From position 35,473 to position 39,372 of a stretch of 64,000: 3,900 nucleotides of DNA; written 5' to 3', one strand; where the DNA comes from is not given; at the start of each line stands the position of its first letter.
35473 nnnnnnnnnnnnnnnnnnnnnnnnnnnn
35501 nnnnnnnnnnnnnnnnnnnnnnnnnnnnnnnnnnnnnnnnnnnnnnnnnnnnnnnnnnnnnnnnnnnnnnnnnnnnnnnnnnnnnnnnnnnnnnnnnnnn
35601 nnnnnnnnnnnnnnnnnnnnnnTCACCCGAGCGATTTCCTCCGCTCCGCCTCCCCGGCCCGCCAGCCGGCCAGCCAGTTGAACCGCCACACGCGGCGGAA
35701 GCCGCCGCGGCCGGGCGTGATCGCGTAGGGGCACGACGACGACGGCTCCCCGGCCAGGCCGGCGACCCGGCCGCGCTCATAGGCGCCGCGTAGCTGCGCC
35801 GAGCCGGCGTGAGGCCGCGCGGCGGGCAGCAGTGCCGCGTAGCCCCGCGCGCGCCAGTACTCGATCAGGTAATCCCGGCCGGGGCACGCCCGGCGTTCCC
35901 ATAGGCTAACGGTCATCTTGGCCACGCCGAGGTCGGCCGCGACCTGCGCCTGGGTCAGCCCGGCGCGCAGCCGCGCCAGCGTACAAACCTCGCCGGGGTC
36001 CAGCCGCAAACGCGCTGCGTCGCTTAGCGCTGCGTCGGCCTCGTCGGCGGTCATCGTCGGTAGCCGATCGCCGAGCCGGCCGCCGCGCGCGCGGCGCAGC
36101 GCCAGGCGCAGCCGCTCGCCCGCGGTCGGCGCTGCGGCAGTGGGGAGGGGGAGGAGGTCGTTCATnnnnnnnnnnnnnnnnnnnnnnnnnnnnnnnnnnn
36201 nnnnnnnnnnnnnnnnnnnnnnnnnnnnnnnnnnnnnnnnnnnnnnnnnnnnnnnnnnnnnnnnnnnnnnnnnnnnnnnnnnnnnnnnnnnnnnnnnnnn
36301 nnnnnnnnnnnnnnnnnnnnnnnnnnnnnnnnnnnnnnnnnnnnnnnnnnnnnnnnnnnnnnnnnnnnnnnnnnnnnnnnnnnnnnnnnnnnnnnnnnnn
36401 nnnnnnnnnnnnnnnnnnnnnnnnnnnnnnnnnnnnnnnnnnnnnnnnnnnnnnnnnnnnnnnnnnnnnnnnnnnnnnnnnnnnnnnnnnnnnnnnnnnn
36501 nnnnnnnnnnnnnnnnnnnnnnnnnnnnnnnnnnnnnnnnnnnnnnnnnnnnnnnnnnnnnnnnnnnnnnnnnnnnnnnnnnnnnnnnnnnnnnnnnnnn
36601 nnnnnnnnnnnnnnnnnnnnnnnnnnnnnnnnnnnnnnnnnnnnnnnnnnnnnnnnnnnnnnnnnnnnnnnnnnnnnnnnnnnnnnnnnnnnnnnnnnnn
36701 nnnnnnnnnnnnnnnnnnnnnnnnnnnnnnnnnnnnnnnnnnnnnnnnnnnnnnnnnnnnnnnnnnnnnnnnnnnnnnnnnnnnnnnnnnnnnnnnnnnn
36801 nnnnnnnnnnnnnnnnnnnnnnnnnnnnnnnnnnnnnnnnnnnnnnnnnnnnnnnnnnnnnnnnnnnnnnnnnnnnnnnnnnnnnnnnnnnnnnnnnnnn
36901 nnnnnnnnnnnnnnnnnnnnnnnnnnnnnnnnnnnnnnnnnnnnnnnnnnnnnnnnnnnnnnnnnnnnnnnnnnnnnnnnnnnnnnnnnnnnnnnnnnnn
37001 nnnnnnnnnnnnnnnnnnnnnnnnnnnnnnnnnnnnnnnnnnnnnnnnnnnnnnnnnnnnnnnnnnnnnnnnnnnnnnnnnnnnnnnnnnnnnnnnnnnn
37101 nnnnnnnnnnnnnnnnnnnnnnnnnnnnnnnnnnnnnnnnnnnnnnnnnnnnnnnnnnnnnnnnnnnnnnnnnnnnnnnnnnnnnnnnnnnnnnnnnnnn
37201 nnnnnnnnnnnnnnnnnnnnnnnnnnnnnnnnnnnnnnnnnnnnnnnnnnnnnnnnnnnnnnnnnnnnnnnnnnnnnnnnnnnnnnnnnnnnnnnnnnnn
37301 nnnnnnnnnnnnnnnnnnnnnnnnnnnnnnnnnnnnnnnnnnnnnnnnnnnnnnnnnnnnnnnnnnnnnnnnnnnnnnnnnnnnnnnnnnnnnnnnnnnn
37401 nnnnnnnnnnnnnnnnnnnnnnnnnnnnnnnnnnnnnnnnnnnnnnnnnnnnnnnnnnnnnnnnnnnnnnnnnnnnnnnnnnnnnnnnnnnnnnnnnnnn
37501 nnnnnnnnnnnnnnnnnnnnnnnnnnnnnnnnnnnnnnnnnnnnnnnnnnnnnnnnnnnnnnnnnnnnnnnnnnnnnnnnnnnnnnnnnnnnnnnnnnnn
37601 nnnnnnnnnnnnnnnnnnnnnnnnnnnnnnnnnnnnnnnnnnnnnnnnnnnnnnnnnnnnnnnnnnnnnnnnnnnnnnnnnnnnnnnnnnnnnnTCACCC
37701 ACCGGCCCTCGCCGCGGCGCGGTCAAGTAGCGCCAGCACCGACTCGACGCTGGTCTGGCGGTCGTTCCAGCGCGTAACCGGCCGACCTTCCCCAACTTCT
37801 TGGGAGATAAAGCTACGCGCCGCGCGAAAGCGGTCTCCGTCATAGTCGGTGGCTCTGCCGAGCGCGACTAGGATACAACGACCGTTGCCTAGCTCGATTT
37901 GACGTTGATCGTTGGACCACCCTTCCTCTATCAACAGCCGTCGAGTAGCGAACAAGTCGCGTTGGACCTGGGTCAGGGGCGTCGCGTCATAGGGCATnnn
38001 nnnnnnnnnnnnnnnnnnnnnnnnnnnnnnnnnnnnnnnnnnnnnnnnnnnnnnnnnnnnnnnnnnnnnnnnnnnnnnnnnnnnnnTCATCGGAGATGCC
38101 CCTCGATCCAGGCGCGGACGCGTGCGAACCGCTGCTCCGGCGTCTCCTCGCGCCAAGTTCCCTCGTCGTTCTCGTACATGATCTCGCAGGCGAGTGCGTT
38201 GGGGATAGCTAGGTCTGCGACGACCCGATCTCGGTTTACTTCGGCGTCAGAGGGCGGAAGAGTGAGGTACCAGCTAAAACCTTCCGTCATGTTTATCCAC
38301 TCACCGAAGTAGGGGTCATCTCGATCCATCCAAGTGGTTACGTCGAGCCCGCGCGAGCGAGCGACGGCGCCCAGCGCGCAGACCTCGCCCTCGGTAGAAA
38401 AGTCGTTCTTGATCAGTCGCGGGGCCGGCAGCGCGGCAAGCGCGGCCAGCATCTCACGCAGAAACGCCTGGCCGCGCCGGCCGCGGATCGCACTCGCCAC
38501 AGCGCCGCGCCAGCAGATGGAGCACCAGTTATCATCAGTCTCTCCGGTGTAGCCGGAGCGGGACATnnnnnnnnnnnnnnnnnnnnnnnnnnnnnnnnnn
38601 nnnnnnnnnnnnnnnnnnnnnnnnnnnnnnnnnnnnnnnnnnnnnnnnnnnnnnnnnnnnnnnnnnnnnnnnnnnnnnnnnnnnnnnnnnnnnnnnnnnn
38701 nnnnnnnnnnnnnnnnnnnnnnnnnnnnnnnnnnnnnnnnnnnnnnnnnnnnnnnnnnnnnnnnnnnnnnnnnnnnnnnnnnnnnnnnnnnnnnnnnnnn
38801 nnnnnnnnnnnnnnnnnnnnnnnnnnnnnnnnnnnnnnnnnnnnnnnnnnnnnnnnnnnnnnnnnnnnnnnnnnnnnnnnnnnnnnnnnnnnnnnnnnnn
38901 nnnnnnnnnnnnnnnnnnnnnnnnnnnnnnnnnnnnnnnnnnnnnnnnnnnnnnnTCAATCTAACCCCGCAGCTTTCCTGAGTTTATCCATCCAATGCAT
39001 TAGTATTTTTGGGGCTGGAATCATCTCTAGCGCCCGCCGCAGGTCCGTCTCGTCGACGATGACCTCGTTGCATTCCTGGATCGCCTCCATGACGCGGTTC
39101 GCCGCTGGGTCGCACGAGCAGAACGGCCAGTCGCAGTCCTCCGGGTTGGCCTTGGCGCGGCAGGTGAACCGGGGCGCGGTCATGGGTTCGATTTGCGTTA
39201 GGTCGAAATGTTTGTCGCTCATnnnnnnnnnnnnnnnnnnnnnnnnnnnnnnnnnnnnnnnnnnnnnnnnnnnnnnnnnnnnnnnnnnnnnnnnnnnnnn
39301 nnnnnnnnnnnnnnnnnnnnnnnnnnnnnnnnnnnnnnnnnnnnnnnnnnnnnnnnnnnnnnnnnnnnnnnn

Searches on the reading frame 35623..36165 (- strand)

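Call 19: search_protein_families(library=pfam, proteins=[window:35623-36165:-], max_evalue=0.01)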
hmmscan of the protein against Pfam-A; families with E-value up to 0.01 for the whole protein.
window:35623-36165:- (180 aa): 6 families
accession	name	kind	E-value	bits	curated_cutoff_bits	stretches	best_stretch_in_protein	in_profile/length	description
PF04957.18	RMF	-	6.6e-07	29.7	27.9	1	124-175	8-52/53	Ribosome modulation factor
PF01381.28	HTH_3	-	1.8e-05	25.1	23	1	64-100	4-41/55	Helix-turn-helix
PF13384.12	HTH_23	-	0.00018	21.7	24.6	1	64-98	12-47/50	Homeodomain-like domain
PF13560.12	HTH_31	-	0.00038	21.1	27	1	64-94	9-39/64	Helix-turn-helix domain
PF13613.12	HTH_Tnp_4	-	0.0026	17.8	27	1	61-89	11-39/53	Helix-turn-helix of DDE superfamily endonuclease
PF04545.22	Sigma70_r4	-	0.0027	17.6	24.1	1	67-93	18-44/50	Sigma-70, region 4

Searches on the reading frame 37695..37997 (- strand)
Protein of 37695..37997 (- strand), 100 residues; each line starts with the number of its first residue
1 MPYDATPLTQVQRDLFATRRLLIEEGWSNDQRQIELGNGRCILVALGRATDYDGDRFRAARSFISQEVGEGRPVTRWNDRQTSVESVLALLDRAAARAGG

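Call 79: search_protein_families(library=pfam, proteins=[window:37695-37997:-], max_evalue=0.1)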
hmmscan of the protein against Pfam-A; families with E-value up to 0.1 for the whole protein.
window:37695-37997:- (100 aa): 1 family
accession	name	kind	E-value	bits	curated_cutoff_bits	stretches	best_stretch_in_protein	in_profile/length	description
PF19698.5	DUF6197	-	9.5e-13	48.8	24.6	1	9-97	4-111/111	Family of unknown function (DUF6197)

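Call 82: search_protein_families(library=ncbifam, proteins=[window:37695-37997:-], max_evalue=1)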
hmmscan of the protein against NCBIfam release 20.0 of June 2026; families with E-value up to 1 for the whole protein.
window:37695-37997:- (100 aa): 0 families

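Call 108: search_dna_similar(query=window:37698-37997:-, collection=phages, mode=protein, max_evalue=0.1, max_rows=15)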
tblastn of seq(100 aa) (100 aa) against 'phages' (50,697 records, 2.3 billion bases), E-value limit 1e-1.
No match.

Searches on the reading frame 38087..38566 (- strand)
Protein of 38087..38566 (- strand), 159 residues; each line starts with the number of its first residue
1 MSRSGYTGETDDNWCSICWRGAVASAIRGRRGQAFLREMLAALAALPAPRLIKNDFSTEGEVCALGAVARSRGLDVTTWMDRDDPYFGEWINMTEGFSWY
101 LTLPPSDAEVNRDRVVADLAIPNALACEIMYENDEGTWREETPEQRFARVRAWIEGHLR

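Call 79: search_protein_families(library=pfam, proteins=[window:38087-38566:-], max_evalue=0.1)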
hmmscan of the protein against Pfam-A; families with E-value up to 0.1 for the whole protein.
window:38087-38566:- (159 aa): 1 family
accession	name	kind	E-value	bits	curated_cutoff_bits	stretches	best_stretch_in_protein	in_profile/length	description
PF19698.5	DUF6197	-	0.025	15.3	24.6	0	8-79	30-90/111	Family of unknown function (DUF6197)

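Call 82: search_protein_families(library=ncbifam, proteins=[window:38087-38566:-], max_evalue=1)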
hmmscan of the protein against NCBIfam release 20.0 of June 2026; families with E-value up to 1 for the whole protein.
window:38087-38566:- (159 aa): 1 family
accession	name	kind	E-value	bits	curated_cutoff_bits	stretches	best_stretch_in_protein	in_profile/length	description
NF041856.1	CrpP_rel_fam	subfamily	0.1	12.6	35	0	139-157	32-50/54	CrpP-related protein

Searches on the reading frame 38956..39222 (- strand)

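Call 79: search_protein_families(library=pfam, proteins=[window:38956-39222:-], max_evalue=0.1)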
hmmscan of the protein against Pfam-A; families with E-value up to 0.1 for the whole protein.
window:38956-39222:- (88 aa): 1 family
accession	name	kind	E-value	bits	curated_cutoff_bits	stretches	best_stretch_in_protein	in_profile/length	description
PF10092.14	DUF2330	-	0.041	13.5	24.7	1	9-47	70-108/279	Uncharacterized protein conserved in bacteria (DUF2330)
